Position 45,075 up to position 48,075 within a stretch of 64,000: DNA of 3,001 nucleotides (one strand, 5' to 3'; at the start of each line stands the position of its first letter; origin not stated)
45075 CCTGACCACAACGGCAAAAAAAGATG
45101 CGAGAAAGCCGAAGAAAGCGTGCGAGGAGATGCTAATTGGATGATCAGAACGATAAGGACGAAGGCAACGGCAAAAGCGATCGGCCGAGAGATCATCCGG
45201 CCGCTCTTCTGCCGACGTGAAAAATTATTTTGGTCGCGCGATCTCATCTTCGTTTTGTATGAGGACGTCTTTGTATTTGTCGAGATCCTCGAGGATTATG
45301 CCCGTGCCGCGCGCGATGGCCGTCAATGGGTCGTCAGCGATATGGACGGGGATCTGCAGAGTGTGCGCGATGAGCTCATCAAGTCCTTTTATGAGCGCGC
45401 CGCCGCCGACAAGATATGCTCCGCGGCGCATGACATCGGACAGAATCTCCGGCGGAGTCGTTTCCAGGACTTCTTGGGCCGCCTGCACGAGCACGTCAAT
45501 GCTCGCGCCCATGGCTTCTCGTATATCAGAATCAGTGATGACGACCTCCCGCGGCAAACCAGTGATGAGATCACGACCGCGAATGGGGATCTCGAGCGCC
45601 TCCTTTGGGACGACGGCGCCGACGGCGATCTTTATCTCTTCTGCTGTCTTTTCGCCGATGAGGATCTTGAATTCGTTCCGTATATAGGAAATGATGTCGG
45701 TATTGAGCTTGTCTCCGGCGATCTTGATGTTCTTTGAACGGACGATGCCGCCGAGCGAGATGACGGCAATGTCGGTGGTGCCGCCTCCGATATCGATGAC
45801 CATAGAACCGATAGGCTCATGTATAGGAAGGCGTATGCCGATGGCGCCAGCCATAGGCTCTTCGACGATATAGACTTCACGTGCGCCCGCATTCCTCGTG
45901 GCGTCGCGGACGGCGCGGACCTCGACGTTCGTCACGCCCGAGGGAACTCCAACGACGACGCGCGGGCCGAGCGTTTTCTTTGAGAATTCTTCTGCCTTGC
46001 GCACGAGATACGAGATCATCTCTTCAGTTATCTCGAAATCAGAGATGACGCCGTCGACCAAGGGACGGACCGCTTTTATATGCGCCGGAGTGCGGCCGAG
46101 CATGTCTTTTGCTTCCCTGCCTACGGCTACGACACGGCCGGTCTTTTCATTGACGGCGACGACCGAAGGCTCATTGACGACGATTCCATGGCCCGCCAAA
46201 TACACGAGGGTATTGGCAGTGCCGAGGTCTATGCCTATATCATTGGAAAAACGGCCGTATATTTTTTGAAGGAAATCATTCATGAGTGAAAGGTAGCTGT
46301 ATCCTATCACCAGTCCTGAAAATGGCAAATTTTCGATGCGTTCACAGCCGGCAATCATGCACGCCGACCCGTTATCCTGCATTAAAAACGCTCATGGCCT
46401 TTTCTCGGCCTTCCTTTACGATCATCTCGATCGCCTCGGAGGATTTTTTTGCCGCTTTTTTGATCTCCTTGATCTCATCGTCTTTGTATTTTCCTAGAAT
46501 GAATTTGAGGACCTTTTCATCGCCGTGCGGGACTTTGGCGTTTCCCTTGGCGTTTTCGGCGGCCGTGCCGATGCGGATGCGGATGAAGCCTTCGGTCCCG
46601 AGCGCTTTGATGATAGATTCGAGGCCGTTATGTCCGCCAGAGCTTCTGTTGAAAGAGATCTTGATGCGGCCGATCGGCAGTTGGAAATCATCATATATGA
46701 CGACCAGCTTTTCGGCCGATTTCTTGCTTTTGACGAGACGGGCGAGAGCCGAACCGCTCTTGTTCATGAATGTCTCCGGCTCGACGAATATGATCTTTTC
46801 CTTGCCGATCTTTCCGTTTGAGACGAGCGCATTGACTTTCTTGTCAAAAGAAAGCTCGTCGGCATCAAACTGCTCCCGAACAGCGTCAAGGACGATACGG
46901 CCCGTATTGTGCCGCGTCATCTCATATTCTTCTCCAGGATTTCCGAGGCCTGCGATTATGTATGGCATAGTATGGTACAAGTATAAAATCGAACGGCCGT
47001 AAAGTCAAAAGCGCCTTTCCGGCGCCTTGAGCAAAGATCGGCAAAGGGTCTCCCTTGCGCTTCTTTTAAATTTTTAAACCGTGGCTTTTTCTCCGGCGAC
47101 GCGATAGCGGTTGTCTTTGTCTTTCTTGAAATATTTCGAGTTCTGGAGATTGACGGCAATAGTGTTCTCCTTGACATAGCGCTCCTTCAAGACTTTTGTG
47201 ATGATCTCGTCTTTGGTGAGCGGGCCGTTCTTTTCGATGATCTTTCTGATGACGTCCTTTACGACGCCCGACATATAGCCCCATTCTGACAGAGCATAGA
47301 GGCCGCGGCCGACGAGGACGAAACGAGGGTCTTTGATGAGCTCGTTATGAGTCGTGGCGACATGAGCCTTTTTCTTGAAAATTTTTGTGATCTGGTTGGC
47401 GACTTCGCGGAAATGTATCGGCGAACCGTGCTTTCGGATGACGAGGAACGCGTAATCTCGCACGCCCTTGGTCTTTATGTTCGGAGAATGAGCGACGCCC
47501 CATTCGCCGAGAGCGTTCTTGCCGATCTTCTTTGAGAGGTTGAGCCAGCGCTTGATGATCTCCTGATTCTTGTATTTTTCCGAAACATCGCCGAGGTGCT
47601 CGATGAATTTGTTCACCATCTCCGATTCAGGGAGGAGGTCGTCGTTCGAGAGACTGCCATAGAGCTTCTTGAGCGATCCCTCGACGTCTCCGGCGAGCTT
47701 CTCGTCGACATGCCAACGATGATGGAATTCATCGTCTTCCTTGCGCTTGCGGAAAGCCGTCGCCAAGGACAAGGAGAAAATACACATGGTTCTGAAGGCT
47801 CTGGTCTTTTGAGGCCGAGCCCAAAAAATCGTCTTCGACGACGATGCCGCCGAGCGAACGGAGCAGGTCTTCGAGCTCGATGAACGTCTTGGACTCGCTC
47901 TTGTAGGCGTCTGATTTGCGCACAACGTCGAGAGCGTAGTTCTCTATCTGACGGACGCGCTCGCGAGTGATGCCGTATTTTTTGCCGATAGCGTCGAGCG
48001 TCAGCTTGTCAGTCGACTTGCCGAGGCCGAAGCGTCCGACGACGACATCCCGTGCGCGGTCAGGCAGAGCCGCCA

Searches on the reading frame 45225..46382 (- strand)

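Call 9: search_protein_families(library=pfam, proteins=[window:45225-46382:-], max_evalue=0.001)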
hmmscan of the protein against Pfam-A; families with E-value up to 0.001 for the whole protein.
window:45225-46382:- (385 aa): 6 families
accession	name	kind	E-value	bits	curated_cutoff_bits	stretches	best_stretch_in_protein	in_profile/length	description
PF06723.19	MreB_Mbl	-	8e-133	442.7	27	1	46-371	1-326/327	MreB/Mbl protein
PF14450.12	FtsA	-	2.7e-13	50.8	31.8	1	194-351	1-112/127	Cell division protein FtsA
PF00012.26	HSP70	-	1.7e-12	46.8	20.6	1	117-240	112-240/599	Hsp70 protein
PF11104.14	PilM_2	-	0.00011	21.7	27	0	323-362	279-317/340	Type IV pilus assembly protein PilM;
PF06277.17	EutA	-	0.00024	20.6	27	1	195-261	147-214/475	Ethanolamine utilisation protein EutA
PF00022.25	Actin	-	0.00038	19.6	27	0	72-239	31-193/410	Actin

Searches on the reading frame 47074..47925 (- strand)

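Call 9: search_protein_families(library=pfam, proteins=[window:47074-47925:-], max_evalue=0.001)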
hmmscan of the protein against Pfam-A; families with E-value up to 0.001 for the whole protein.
window:47074-47925:- (283 aa): 2 families
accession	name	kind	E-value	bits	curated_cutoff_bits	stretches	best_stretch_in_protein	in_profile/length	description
PF05066.19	HARE-HTH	-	1.3e-07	32.3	25.9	1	157-215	5-71/71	HB1, ASXL, restriction endonuclease HTH domain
PF11784.13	DUF3320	-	0.00086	19.7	25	0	221-247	11-37/50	Protein of unknown function (DUF3320)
